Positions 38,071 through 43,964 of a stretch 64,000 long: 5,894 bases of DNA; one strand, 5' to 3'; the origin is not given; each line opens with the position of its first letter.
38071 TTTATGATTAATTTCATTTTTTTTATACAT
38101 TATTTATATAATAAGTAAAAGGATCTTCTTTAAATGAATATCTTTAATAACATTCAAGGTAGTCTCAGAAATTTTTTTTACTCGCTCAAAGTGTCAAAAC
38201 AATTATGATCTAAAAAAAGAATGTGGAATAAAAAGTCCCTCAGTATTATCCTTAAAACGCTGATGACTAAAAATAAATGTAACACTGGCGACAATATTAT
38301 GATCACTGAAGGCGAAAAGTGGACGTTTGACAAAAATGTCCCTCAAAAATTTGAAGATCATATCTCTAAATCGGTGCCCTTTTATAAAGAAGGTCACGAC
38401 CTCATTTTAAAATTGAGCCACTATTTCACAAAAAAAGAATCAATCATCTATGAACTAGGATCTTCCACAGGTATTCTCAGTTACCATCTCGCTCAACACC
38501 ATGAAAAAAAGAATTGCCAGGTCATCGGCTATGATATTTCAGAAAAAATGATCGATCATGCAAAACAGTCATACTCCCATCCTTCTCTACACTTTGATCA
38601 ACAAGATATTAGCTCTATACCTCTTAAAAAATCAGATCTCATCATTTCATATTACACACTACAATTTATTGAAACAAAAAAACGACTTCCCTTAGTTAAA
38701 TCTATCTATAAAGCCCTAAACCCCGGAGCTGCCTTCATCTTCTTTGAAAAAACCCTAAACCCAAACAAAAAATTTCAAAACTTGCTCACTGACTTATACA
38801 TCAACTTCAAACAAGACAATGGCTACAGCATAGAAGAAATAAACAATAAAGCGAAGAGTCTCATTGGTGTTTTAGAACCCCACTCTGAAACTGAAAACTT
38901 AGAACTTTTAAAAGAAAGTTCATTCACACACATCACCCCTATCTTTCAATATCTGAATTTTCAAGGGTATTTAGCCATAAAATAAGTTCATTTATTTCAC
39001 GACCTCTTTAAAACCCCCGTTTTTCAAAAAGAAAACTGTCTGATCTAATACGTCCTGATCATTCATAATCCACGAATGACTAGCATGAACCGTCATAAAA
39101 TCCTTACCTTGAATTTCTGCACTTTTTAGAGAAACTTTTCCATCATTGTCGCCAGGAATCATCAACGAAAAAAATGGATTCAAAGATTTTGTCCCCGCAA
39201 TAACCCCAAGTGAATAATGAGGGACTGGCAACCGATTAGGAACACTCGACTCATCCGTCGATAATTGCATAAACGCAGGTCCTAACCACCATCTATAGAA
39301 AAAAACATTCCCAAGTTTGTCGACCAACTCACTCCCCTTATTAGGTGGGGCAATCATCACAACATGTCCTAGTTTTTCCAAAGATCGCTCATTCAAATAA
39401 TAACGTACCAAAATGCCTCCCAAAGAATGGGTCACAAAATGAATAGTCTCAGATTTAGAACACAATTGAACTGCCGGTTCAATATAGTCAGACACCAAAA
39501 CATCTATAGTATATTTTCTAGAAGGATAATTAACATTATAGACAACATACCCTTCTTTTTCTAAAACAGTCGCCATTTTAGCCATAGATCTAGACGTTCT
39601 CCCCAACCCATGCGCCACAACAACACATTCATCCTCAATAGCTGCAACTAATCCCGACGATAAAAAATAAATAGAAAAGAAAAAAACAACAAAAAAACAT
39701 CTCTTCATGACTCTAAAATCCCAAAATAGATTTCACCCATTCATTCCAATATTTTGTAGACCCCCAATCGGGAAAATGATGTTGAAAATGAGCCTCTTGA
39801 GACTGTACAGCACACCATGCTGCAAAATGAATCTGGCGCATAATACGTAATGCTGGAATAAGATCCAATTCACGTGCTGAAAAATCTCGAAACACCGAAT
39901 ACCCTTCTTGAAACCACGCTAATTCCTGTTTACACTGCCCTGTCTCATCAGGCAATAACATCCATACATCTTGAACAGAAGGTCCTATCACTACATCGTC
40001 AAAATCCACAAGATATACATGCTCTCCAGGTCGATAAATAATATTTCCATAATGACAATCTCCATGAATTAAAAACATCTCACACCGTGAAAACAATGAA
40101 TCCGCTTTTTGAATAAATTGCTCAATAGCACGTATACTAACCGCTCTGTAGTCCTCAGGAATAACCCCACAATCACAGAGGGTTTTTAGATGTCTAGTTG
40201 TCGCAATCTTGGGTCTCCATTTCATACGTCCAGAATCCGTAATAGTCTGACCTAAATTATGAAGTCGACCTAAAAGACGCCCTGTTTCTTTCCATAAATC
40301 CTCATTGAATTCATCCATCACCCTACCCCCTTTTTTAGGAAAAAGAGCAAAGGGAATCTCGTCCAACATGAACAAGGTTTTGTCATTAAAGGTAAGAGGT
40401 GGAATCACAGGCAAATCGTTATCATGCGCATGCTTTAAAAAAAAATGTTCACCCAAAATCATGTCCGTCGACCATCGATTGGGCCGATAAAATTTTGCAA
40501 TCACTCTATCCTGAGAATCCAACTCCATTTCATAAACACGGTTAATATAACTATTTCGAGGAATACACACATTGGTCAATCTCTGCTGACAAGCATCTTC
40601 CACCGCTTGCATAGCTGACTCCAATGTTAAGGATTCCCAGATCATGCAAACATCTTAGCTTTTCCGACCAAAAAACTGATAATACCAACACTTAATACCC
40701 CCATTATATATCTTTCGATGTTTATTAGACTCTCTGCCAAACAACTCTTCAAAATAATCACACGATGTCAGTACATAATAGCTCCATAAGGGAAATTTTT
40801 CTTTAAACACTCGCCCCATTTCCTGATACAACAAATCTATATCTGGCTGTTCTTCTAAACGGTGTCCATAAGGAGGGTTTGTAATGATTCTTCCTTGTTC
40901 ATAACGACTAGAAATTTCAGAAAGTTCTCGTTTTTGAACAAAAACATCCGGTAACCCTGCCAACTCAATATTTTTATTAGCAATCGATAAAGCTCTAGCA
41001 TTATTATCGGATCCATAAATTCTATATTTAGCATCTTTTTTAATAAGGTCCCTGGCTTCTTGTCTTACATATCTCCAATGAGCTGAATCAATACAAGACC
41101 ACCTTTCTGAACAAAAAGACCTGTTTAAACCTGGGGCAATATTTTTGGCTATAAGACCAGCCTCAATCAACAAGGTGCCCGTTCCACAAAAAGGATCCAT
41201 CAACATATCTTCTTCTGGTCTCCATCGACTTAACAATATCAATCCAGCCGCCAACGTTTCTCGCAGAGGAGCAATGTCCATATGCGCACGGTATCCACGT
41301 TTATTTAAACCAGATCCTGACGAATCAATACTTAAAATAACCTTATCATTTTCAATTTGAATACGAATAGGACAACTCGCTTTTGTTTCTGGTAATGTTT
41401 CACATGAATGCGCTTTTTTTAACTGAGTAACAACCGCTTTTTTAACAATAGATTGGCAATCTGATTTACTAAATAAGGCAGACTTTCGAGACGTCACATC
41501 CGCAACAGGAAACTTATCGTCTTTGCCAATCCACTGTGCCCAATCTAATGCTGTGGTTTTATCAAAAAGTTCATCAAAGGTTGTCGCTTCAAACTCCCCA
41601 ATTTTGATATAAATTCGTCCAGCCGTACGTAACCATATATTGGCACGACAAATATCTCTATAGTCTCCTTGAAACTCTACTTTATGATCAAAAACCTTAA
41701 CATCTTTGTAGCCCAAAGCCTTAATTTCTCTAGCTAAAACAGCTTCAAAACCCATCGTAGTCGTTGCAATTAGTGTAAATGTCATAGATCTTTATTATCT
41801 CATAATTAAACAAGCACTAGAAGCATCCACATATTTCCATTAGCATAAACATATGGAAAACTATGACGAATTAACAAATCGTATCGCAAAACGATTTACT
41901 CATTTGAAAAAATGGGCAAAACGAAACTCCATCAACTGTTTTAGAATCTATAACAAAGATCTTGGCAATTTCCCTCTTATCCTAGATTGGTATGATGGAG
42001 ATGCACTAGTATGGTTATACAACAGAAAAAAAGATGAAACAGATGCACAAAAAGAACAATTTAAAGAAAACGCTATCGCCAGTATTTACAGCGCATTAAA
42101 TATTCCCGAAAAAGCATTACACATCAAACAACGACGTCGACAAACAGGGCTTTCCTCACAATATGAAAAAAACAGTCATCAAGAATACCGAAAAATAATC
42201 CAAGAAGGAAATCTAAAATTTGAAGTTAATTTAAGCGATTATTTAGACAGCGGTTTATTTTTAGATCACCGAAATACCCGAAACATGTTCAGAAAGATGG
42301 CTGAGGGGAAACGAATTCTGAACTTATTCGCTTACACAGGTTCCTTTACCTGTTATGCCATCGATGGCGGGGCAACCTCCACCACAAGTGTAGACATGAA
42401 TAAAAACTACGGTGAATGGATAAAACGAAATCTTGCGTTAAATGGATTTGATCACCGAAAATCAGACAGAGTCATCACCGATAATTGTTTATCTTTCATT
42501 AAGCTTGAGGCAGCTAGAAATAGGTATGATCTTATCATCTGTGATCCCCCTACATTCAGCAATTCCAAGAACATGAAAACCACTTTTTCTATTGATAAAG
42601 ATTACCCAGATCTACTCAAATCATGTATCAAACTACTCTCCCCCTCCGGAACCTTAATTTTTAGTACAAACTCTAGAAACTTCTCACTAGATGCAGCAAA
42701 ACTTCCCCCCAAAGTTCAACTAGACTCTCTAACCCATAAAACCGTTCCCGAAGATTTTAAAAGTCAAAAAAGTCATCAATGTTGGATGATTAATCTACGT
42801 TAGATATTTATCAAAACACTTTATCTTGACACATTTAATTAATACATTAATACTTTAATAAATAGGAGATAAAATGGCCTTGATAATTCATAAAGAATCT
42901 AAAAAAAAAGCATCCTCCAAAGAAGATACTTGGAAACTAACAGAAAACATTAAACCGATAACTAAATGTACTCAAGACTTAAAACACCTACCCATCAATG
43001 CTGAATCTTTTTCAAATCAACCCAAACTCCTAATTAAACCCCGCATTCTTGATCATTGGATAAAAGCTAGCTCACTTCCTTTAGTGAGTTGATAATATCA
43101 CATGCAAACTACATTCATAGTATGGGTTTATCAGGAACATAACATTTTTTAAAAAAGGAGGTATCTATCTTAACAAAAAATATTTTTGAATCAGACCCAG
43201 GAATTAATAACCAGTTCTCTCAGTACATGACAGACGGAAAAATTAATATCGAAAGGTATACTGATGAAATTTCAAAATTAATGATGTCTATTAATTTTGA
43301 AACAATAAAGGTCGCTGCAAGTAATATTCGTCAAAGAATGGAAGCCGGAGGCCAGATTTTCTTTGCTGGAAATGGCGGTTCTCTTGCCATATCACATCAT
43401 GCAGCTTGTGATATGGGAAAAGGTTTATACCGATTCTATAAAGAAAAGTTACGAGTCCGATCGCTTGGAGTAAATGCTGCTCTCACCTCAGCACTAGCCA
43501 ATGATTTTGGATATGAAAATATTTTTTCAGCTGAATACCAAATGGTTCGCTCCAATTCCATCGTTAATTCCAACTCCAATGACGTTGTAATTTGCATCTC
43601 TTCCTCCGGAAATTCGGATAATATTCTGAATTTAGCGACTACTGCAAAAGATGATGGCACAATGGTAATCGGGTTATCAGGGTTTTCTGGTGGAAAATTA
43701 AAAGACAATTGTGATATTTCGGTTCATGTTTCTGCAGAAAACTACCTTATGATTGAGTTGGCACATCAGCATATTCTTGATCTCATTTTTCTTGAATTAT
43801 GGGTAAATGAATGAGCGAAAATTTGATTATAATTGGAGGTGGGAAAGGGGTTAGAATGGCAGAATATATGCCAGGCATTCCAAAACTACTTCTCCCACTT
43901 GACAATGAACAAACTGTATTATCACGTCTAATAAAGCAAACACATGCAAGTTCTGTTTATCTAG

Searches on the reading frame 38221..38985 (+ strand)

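Call 42: search_protein_families(library=pfam, proteins=[window:38221-38985:+], max_evalue=0.0001)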
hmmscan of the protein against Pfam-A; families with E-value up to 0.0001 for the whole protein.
window:38221-38985:+ (254 aa): 5 families
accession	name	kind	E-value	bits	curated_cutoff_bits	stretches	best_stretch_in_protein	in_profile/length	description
PF13649.12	Methyltransf_25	-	2.1e-15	57.6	27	1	76-169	1-96/97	Methyltransferase domain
PF08241.18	Methyltransf_11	-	1.7e-12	48.2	21.2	1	78-174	2-95/95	Methyltransferase domain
PF13847.12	Methyltransf_31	-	3.7e-12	46.6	27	1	71-174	2-109/145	Methyltransferase domain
PF08242.18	Methyltransf_12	-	6e-12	46.6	30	1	78-170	2-96/98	Methyltransferase domain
PF13489.12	Methyltransf_23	-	6.1e-07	29.8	27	1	60-177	11-118/164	Methyltransferase domain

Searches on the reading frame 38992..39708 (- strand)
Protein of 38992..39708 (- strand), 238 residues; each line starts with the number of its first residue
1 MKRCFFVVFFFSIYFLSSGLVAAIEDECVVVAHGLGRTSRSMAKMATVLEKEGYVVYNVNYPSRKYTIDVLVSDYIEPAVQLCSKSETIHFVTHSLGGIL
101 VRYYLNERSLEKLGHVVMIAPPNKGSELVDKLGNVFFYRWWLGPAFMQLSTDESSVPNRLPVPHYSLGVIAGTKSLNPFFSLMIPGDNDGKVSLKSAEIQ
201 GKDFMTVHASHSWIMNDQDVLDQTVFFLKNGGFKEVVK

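Call 42: search_protein_families(library=pfam, proteins=[window:38992-39708:-], max_evalue=0.0001)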
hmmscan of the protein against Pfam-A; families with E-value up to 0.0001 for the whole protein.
window:38992-39708:- (238 aa): 4 families
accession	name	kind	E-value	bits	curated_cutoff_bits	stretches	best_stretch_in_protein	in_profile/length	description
PF02089.21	Palm_thioest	-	1.3e-06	28.8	26.8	1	29-130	2-117/254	Palmitoyl protein thioesterase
PF12146.15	Hydrolase_4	-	3.5e-06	26.9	27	0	27-59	5-37/239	Serine aminopeptidase, S33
PF12697.13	Abhydrolase_6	-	8.7e-06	27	26.3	1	29-146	1-112/217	Alpha/beta hydrolase family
PF00561.26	Abhydrolase_1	-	7.6e-05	22.9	25.8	0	29-135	3-119/245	alpha/beta hydrolase fold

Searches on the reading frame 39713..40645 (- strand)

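Call 42: search_protein_families(library=pfam, proteins=[window:39713-40645:-], max_evalue=0.0001)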
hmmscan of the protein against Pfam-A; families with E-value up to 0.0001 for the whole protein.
window:39713-40645:- (310 aa): 1 family
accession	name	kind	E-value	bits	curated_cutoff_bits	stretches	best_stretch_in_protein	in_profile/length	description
PF01636.29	APH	-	8.3e-26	91.6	23.2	1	32-237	8-217/239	Phosphotransferase enzyme family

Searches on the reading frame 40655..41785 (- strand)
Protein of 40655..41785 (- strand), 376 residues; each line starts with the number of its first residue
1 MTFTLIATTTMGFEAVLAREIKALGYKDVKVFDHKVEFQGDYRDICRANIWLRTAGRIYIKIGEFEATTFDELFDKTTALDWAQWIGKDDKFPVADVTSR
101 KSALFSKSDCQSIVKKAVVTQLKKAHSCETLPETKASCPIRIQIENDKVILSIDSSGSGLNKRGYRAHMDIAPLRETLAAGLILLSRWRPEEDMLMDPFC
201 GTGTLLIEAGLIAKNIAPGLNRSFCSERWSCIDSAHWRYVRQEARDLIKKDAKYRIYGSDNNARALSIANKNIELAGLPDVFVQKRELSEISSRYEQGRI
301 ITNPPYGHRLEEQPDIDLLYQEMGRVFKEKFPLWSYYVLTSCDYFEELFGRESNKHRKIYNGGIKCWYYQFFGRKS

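Call 42: search_protein_families(library=pfam, proteins=[window:40655-41785:-], max_evalue=0.0001)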
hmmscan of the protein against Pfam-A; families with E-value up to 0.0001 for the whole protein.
window:40655-41785:- (376 aa): 3 families
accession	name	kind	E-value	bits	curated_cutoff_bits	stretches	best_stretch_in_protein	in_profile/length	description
PF01170.24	UPF0020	-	9.4e-48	163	22.3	1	163-368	1-195/197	RMKL-like, methyltransferase domain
PF22020.1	RlmL_1st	-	8.2e-25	87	27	1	4-59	1-55/55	RlmL ferredoxin-like domain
PF02926.22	THUMP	-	2.2e-14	54.1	20.6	1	67-154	1-84/84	THUMP domain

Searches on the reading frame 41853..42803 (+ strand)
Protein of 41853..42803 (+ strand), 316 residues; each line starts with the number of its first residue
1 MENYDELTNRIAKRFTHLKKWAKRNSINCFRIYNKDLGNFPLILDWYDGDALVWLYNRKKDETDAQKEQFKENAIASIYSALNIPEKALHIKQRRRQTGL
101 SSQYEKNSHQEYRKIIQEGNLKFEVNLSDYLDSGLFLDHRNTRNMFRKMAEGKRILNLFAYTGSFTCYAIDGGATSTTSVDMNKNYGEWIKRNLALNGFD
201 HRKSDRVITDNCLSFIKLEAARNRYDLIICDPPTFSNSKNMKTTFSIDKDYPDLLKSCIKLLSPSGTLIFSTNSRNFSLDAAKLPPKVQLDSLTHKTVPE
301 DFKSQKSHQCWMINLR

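Call 42: search_protein_families(library=pfam, proteins=[window:41853-42803:+], max_evalue=0.0001)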
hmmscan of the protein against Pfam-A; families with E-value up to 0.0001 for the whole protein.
window:41853-42803:+ (316 aa): 2 families
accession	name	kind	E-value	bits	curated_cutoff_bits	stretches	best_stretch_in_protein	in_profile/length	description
PF10672.15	Methyltrans_SAM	-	2.7e-30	106.1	27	1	42-278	17-244/286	S-adenosylmethionine-dependent methyltransferase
PF03602.21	Cons_hypoth95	-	8.6e-10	39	24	1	144-244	34-132/182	Conserved hypothetical protein 95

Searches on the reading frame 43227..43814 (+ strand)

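Call 42: search_protein_families(library=pfam, proteins=[window:43227-43814:+], max_evalue=0.0001)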
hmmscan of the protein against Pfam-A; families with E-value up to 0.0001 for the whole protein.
window:43227-43814:+ (195 aa): 2 families
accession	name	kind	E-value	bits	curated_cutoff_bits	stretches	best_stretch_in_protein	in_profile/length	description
PF13580.11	SIS_2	-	6.8e-16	59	27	1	11-152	2-138/138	SIS domain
PF01380.27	SIS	-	3.4e-07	30.6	25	1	108-171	44-107/131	SIS domain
